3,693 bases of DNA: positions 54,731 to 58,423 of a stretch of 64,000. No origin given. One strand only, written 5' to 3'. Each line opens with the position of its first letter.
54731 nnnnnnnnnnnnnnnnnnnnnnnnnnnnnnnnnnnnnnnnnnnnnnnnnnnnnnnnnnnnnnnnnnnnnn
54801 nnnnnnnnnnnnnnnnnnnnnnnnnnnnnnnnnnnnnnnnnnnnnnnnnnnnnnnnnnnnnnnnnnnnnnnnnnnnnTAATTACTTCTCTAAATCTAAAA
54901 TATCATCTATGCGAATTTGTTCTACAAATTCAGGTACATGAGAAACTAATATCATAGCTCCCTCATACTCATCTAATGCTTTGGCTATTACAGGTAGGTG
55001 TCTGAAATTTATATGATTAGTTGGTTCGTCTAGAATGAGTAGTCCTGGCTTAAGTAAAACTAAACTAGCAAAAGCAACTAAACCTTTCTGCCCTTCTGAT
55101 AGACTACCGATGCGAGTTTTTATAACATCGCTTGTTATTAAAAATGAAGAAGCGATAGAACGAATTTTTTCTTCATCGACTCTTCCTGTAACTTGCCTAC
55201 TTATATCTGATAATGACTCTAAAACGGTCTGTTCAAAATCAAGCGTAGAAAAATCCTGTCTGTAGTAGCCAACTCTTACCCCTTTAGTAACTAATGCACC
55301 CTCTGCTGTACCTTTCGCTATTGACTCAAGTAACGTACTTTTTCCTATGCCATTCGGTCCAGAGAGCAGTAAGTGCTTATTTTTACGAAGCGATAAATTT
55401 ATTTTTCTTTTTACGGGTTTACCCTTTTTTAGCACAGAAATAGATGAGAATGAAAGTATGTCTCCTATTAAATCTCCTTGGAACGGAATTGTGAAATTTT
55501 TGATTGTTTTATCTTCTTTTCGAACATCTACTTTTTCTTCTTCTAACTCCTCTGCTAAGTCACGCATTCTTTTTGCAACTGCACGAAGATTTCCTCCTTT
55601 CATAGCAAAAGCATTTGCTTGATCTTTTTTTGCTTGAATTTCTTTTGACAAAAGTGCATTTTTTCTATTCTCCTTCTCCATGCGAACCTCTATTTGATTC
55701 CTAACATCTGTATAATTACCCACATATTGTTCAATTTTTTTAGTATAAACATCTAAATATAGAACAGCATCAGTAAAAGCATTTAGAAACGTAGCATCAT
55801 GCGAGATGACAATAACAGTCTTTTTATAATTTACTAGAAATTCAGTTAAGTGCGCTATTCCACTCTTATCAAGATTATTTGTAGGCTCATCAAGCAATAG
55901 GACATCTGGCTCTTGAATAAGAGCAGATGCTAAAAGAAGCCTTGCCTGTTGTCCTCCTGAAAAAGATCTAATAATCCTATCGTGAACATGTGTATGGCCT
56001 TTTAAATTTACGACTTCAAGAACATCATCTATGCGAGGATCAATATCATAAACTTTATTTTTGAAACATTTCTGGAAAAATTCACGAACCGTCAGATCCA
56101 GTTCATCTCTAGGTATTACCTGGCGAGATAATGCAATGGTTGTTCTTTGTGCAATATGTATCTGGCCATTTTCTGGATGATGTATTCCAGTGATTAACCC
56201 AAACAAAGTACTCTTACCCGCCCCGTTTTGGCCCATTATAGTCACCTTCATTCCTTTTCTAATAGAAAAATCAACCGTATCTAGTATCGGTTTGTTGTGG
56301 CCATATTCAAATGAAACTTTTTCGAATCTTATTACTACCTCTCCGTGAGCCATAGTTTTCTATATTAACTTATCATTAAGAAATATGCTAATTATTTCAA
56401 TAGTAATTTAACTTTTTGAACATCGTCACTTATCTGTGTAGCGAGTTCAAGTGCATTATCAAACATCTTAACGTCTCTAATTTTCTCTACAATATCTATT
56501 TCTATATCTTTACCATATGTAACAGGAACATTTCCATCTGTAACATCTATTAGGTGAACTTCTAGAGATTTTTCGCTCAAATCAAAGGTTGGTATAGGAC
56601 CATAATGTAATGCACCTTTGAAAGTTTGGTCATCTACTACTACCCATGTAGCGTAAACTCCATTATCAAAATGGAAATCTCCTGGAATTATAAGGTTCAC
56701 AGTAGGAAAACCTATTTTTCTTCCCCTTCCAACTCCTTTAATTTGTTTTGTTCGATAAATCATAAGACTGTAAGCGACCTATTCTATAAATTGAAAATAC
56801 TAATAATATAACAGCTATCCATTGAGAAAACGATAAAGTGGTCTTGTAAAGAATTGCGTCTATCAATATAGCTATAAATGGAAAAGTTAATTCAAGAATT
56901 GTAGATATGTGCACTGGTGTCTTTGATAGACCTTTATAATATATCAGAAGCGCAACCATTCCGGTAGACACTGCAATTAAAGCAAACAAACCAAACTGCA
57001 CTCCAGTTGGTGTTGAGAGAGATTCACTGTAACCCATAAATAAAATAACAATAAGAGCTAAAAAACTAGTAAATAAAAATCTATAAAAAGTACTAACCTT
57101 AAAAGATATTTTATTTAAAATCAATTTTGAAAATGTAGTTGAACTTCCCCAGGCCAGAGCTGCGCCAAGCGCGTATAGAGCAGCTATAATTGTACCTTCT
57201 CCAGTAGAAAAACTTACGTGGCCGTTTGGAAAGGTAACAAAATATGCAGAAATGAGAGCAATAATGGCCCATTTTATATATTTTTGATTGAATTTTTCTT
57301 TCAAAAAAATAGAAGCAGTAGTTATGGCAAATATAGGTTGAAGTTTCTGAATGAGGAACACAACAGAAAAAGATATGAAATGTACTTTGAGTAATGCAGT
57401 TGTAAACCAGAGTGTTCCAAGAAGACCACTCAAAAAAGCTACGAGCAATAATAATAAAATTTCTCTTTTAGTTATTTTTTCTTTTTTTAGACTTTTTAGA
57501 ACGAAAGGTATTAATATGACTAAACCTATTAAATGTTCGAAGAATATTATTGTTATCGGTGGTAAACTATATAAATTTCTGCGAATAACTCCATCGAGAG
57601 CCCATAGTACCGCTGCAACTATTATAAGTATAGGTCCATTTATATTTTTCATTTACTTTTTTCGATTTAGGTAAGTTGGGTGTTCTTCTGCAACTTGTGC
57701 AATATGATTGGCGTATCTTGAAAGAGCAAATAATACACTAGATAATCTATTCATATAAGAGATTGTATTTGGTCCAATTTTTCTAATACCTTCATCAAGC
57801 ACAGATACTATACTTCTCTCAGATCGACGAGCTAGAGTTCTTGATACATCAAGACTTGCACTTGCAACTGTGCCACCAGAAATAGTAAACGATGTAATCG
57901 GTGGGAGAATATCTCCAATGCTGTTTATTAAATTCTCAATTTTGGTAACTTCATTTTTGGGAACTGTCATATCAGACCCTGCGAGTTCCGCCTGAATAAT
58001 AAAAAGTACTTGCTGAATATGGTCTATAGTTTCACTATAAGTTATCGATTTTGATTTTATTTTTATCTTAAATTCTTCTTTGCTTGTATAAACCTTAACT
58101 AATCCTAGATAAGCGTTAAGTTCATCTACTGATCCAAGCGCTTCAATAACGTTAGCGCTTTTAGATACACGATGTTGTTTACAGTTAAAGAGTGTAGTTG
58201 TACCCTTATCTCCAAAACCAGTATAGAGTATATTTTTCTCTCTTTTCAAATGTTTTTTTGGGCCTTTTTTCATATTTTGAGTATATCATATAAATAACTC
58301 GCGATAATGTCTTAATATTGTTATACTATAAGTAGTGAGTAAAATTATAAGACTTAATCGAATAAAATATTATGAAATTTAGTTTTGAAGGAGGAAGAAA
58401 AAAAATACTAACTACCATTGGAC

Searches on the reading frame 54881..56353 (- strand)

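Call 43: search_protein_families(library=pfam, proteins=[window:54881-56353:-], max_evalue=0.0001)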
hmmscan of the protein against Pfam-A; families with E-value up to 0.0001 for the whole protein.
window:54881-56353:- (490 aa): 10 families
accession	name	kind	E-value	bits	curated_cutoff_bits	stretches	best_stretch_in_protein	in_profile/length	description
PF00005.33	ABC_tran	-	2.2e-47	161.6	25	2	24-159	1-137/137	ABC transporter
PF13304.12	AAA_21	-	3.9e-19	70.3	27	2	360-477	174-303/304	AAA domain, putative AbiEii toxin, Type IV TA system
PF02463.25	SMC_N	-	2.3e-09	37.4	40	0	130-195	136-206/220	RecF/RecN/SMC N terminal domain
PF13555.12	AAA_29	-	1.1e-08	35.1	27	0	321-345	20-42/61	P-loop containing region of AAA domain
PF13191.12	AAA_16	-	3.1e-06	28.2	32.6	0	326-383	25-85/167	AAA ATPase domain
PF03193.22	RsgA_GTPase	-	4.2e-06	27.1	30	0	316-348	98-129/174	RsgA GTPase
PF20720.3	nSTAND3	-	6.6e-06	26.3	27.2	0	321-351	13-43/155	Novel STAND NTPase 3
PF05729.18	NACHT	-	1e-05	25.9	26.7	0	328-365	3-40/167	NACHT domain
PF13401.12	AAA_22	-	3e-05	24.8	27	0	325-405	5-65/130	AAA domain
PF03266.21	NTPase_1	-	9.6e-05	22.7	23.9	0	327-376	1-50/168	NTPase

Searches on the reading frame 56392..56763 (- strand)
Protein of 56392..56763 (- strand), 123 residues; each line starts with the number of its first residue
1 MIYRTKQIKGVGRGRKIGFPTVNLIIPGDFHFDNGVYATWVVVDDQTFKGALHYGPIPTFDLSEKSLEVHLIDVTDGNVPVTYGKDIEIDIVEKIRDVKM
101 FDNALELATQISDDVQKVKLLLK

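Call 43: search_protein_families(library=pfam, proteins=[window:56392-56763:-], max_evalue=0.0001)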
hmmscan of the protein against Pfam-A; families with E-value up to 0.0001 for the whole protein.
window:56392-56763:- (123 aa): 1 family
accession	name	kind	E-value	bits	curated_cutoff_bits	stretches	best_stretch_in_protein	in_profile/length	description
PF01687.23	Flavokinase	-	2.2e-28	99.4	19.6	1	5-120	9-122/124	Riboflavin kinase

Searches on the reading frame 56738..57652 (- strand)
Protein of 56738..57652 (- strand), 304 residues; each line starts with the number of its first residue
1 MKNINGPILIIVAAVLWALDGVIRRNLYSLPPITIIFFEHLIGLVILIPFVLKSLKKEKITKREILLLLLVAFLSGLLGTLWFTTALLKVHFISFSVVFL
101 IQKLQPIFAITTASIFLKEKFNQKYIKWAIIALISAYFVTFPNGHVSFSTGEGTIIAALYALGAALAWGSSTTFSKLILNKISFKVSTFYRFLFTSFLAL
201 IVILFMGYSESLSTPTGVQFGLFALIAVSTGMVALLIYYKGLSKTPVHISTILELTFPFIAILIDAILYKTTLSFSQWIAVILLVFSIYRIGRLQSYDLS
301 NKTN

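Call 43: search_protein_families(library=pfam, proteins=[window:56738-57652:-], max_evalue=0.0001)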
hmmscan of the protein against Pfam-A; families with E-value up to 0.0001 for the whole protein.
window:56738-57652:- (304 aa): 1 family
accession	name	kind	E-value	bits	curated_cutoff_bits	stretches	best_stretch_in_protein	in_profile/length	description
PF00892.27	EamA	-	3.1e-34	118.6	28.2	2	156-290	2-132/135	EamA-like transporter family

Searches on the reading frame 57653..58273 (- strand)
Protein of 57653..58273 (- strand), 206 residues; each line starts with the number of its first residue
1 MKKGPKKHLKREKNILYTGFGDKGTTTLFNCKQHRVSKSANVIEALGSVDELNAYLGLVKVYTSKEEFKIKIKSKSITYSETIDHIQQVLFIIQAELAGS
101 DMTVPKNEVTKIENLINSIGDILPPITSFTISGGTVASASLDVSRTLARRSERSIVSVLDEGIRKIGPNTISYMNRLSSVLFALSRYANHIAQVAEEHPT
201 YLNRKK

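Call 43: search_protein_families(library=pfam, proteins=[window:57653-58273:-], max_evalue=0.0001)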
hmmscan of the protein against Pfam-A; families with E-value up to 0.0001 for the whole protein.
window:57653-58273:- (206 aa): 1 family
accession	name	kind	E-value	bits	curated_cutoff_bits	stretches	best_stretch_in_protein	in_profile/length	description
PF01923.23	Cob_adeno_trans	-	9.9e-42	143.3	24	1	16-188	1-171/171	Cobalamin adenosyltransferase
